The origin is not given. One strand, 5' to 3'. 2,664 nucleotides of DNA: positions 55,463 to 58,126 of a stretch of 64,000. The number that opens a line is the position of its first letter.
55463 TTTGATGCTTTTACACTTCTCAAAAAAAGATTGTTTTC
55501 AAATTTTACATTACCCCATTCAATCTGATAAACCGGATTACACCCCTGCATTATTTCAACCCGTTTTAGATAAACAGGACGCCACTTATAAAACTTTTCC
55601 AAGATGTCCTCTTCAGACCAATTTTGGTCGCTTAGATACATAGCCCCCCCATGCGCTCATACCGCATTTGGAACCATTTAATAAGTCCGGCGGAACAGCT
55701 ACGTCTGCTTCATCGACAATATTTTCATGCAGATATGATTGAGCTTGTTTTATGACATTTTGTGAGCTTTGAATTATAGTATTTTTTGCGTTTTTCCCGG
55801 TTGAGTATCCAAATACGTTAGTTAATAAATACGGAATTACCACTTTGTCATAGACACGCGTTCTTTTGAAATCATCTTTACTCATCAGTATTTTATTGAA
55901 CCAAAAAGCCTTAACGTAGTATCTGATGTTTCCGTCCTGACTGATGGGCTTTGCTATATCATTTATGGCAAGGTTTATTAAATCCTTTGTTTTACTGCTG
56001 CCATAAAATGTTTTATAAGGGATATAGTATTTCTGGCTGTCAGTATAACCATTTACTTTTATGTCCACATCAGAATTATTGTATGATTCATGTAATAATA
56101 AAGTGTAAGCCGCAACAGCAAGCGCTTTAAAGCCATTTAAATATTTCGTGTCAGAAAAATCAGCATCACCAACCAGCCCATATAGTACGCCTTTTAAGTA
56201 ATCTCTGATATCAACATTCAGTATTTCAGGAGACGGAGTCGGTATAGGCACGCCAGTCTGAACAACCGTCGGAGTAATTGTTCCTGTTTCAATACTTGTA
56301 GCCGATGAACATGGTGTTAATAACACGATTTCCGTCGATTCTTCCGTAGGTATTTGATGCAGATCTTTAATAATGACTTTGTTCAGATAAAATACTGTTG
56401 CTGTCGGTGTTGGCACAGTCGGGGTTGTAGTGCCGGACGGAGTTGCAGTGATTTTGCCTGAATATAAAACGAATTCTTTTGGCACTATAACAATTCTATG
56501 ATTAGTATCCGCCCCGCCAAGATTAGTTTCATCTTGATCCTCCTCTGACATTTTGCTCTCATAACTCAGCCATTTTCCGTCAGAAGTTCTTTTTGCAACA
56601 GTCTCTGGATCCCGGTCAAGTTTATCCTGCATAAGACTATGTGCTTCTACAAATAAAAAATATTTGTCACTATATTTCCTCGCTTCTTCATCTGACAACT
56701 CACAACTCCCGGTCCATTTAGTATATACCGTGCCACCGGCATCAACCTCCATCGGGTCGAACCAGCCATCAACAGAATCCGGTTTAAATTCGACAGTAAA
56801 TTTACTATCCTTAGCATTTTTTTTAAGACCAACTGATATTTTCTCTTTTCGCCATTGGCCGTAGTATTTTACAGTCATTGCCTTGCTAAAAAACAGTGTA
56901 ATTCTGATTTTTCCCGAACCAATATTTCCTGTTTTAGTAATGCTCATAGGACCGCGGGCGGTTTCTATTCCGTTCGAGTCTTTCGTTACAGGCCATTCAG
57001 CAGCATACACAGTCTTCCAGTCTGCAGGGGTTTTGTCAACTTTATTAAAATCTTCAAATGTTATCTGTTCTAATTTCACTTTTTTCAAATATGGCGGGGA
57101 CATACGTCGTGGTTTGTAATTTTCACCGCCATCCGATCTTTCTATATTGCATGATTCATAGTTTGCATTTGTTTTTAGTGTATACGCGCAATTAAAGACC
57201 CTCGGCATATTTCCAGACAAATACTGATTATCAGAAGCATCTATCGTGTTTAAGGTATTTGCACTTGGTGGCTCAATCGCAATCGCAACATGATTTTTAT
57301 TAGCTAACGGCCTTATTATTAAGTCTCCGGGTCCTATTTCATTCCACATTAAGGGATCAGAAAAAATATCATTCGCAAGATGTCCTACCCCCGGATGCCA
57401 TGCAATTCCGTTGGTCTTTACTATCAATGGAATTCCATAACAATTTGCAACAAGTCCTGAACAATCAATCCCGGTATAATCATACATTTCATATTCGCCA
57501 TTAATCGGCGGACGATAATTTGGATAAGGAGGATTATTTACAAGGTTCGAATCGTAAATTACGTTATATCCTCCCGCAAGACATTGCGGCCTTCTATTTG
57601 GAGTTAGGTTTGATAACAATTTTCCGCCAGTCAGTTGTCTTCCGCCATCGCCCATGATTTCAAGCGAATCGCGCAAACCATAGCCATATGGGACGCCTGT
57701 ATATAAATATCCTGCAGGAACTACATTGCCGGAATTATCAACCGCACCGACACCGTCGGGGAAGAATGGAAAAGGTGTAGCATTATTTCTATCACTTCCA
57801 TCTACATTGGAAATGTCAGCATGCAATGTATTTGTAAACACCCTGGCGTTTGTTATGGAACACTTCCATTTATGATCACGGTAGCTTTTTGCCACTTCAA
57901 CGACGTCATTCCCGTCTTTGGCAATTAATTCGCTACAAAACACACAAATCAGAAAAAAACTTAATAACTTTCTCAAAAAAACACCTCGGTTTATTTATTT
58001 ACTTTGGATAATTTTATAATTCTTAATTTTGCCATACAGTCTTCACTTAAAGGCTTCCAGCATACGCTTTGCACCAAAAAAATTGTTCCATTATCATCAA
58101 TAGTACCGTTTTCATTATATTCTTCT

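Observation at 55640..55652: G7 homopolymer splits the giant gene exactly inside a conserved motif: possible phase-variation switch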

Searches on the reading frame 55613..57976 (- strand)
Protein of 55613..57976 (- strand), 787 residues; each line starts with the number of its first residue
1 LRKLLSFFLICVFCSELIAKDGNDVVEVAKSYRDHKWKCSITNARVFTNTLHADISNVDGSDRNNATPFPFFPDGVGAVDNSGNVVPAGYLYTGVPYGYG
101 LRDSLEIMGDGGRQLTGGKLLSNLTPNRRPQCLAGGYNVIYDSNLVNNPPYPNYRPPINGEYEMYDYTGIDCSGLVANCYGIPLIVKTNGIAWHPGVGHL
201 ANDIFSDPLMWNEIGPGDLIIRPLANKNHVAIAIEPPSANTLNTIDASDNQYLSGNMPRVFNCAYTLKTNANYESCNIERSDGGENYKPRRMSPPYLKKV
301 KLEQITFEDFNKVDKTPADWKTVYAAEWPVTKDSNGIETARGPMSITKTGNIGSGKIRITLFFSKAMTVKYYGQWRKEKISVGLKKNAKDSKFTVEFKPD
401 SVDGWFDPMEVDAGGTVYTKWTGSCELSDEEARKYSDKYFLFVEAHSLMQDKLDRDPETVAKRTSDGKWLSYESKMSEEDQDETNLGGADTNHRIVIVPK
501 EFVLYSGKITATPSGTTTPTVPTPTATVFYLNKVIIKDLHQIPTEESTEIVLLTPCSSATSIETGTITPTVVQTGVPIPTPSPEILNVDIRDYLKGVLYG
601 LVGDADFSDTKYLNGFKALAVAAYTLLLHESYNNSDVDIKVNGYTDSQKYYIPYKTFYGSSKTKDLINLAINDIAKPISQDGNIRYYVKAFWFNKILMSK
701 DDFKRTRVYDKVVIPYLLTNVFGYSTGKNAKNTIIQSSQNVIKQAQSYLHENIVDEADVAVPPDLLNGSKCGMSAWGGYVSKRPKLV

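Call 6: search_protein_families(library=pfam, proteins=[window:55613-57976:-], max_evalue=0.01)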
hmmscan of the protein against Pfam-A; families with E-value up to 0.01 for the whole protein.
window:55613-57976:- (787 aa): 0 families

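Call 7: search_protein_families(library=ncbifam, proteins=[window:55613-57976:-], max_evalue=0.01)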
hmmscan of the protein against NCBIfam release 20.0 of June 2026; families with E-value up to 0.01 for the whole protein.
window:55613-57976:- (787 aa): 0 families

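Call 16: search_solved_structures(query=window:55613-57976:-, max_evalue=1, show_alignments=2)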
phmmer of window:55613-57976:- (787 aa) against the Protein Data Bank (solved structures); distinct sequences matched with E-value up to 1: 0.
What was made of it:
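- Tried and rejected: Pfam and NCBIfam gave no significant hit for either ORF as a whole (calls 6, 7), and PDB phmmer with ORF A gave none (call 16).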

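Call 23: find_encoding_contigs(protein=window:55613-57976:-, flank=10000, max_places=10)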
Protein window:55613-57976:- (787 aa): 1 contig read that carries it; 1 place shown.
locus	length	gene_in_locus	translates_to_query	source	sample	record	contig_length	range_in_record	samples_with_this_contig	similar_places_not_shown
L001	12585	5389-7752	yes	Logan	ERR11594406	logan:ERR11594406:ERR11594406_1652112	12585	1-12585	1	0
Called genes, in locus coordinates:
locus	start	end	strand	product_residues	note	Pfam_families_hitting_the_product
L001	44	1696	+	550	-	PF01266:DAO (faint), PF03486:HI0933_like (faint), PF07992:Pyr_redox_2, PF13450:NAD_binding_8 (faint), PF13738:Pyr_redox_3, PF00070:Pyr_redox, PF02852:Pyr_redox_dim, PF00581:Rhodanese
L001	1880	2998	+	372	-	-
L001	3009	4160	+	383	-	-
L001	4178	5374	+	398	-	-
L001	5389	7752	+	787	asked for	-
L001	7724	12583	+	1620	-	?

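Call 24: search_protein_representatives(protein=window:55613-57976:-)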
Query: 787 residues. Proteins with E-value up to 0.001 (for the whole library): 40; up to 1e-10: 28; up to 1e-30: 10. The best 40 are listed.
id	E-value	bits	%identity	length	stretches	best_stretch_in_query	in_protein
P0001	0.0e+00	1835.1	100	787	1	1-787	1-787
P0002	4.1e-67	243.3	42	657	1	8-684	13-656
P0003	2.9e-58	214.0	53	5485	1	536-779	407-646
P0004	1.1e-55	205.4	49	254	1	530-777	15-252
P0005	9.1e-51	189.2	40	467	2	163-470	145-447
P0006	3.2e-47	177.5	41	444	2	166-465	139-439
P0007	3.9e-44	167.3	47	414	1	565-780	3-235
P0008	7.0e-42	159.8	37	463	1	13-472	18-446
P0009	1.7e-40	155.2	37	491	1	15-473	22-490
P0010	1.0e-34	136.1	47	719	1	578-779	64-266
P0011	9.3e-30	119.7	42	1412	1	566-780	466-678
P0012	1.9e-29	118.7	33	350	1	3-338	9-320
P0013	6.7e-28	113.6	40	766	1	562-778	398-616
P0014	8.5e-28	113.2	34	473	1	9-471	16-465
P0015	3.0e-27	111.4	39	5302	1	551-779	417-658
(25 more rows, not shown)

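Call 38: list_cluster_members(proteins=[window:55613-57976:-, window:50776-55641:-, window:57991-59187:-, window:61669-63321:-, window:43586-45523:-, window:47353-47814:-])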
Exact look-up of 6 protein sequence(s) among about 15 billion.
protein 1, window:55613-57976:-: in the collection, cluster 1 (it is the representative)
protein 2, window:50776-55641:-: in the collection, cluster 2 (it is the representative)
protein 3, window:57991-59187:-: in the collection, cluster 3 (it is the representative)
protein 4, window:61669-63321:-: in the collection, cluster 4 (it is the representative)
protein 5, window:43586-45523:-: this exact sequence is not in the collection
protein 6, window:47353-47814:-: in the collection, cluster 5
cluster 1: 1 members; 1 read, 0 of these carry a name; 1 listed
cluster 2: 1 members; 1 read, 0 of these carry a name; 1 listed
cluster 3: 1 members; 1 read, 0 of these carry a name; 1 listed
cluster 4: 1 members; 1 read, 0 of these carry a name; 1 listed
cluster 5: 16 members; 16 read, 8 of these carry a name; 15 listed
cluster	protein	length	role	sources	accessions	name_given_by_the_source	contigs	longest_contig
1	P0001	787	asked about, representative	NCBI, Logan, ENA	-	-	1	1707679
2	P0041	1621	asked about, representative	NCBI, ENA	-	-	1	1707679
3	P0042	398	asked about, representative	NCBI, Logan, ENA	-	-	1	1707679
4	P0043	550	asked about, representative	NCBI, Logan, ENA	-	-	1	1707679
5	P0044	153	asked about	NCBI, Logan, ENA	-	-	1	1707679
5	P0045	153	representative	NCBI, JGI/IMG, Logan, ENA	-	6,7-dimethyl-8-ribityllumazine synthase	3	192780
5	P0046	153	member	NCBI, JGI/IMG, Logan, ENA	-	6,7-dimethyl-8-ribityllumazine synthase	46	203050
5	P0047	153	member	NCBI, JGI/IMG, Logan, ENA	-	6,7-dimethyl-8-ribityllumazine synthase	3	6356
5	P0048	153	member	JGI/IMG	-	6,7-dimethyl-8-ribityllumazine synthase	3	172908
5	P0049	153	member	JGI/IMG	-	6,7-dimethyl-8-ribityllumazine synthase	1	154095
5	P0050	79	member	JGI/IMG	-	6,7-dimethyl-8-ribityllumazine synthase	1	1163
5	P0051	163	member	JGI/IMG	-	6,7-dimethyl-8-ribityllumazine synthase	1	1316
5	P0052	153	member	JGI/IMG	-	6,7-dimethyl-8-ribityllumazine synthase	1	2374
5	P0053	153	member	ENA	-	-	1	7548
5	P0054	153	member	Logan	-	-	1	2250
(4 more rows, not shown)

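Call 39: find_encoding_contigs(protein=P0046, flank=10000, max_places=8)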
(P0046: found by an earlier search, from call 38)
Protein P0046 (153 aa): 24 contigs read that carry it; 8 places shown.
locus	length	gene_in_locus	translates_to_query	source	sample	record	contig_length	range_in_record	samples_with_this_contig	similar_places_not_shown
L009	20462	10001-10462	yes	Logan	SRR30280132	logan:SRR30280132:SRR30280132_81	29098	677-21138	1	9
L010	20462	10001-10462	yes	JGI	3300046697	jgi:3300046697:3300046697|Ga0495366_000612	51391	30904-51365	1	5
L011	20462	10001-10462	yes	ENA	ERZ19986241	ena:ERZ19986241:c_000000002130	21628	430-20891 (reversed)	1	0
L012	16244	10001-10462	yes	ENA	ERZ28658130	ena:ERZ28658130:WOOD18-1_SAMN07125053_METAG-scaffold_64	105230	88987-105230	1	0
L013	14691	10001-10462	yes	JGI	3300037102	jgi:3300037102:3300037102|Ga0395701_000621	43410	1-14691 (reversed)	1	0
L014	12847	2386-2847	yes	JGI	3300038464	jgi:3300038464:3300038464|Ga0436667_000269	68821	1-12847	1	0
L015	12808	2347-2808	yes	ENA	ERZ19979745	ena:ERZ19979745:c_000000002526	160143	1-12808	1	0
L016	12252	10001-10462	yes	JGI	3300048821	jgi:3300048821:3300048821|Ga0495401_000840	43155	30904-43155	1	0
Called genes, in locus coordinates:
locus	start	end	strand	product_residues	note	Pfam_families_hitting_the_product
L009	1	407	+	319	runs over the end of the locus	PF25917:BSH_RND, PF25990:Beta-barrel_YknX (faint), PF25954:Beta-barrel_RND_2 (weak)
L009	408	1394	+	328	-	PF00005:ABC_tran, PF13304:AAA_21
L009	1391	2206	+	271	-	PF12698:ABC2_membrane_3, PF01061:ABC2_membrane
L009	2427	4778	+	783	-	PF06165:GH94_b-supersand, PF17167:Glyco_hydro_94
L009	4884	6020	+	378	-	PF25063:ARM_TT21_C (faint), PF00515:TPR_1 (faint), PF07719:TPR_2 (faint), PF13181:TPR_8 (faint), PF13428:TPR_14 (faint), PF14559:TPR_19 (faint), PF13174:TPR_6 (faint), PF09976:TPR_21 (weak), +3 more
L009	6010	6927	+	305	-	PF12895:ANAPC3 (faint), PF13525:YfiO, PF09976:TPR_21, PF00515:TPR_1 (weak), PF13424:TPR_12, PF14559:TPR_19 (weak), PF07719:TPR_2 (weak), PF13174:TPR_6 (weak), +10 more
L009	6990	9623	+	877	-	PF01624:MutS_I, PF05188:MutS_II, PF05192:MutS_III, PF05190:MutS_IV, PF00488:MutS_V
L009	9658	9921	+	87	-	PF03083:MtN3_slv (weak), PF04193:PQ-loop (weak)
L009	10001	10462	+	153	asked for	PF00885:DMRL_synthase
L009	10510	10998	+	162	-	PF01029:NusB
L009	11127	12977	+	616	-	PF06480:FtsH_ext, PF00004:AAA, PF07728:AAA_5 (faint), PF17862:AAA_lid_3, PF01434:Peptidase_M41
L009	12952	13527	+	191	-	PF01227:GTP_cyclohydroI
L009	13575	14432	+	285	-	PF00809:Pterin_bind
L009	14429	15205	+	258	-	PF19293:CdaA_N, PF02457:DAC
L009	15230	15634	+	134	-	PF07949:YbbR (faint)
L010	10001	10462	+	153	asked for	PF00885:DMRL_synthase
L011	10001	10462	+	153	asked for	PF00885:DMRL_synthase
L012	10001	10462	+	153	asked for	PF00885:DMRL_synthase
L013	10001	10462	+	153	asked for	PF00885:DMRL_synthase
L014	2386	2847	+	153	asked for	PF00885:DMRL_synthase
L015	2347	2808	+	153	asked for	PF00885:DMRL_synthase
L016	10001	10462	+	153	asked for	PF00885:DMRL_synthase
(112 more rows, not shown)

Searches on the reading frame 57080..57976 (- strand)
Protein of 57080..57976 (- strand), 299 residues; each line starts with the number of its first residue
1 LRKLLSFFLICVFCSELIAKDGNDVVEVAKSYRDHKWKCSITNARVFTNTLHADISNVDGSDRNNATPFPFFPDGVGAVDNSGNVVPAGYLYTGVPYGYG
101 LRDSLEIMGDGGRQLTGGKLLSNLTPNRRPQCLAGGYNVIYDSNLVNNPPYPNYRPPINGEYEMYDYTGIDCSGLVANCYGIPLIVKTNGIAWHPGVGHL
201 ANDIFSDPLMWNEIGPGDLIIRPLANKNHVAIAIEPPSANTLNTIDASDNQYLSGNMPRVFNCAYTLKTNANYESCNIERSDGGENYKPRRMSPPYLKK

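Call 9: search_protein_families(library=pfam, proteins=[window:57080-57976:-], max_evalue=10)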
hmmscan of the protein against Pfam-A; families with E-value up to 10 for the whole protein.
seq(299 aa): 2 families
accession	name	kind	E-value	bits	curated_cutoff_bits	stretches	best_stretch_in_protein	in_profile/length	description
PF00877.26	NLPC_P60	-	0.013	15.9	23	1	168-235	12-73/105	NlpC/P60 family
PF10537.14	WAC_Acf1_DNA_bd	-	0.31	11.9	25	0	21-48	14-41/101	ATP-utilising chromatin assembly and remodelling N-terminal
